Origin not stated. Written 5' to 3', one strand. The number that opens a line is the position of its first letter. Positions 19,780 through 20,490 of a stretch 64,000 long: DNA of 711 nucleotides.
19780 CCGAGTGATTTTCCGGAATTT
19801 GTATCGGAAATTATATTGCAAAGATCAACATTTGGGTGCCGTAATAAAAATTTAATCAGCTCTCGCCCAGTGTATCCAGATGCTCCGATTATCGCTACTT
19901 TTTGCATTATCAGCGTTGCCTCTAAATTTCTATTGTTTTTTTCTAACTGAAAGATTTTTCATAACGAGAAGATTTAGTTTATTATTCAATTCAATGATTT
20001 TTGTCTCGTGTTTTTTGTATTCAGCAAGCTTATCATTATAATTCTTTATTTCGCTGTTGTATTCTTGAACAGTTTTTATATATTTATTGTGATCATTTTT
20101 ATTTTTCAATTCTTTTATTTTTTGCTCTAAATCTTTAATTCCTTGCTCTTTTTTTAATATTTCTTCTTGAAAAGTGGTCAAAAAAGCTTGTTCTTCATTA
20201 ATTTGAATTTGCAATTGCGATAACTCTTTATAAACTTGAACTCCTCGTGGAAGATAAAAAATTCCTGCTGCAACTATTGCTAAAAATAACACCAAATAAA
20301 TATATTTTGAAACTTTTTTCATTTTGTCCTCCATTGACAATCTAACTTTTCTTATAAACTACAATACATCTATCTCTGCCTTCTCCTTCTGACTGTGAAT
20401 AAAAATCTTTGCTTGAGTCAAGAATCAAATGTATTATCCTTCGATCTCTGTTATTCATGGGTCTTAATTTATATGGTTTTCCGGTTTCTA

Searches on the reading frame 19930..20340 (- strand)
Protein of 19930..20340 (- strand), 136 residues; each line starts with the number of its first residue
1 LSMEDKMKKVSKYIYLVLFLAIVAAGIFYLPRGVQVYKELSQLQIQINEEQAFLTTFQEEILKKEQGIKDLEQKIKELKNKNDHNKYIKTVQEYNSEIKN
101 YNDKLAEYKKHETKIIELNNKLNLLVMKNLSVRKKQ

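Call 44: search_protein_families(library=pfam, proteins=[window:19930-20340:-], max_evalue=0.00001)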
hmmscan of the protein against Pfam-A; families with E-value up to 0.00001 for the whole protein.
window:19930-20340:- (136 aa): 0 families

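Call 47: search_protein_families(library=pfam, proteins=[window:19930-20340:-], max_evalue=0.01)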
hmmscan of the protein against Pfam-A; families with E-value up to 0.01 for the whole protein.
window:19930-20340:- (136 aa): 2 families
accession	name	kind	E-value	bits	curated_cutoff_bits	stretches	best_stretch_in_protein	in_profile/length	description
PF12097.14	DUF3573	-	0.00036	19.9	26.6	1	36-132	19-115/383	Protein of unknown function (DUF3573)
PF24555.1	CC4_CEP85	-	0.0024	18.7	27.3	1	36-82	28-74/85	Centrosomal protein of 85 kDa-like, CC4 coiled-coil domain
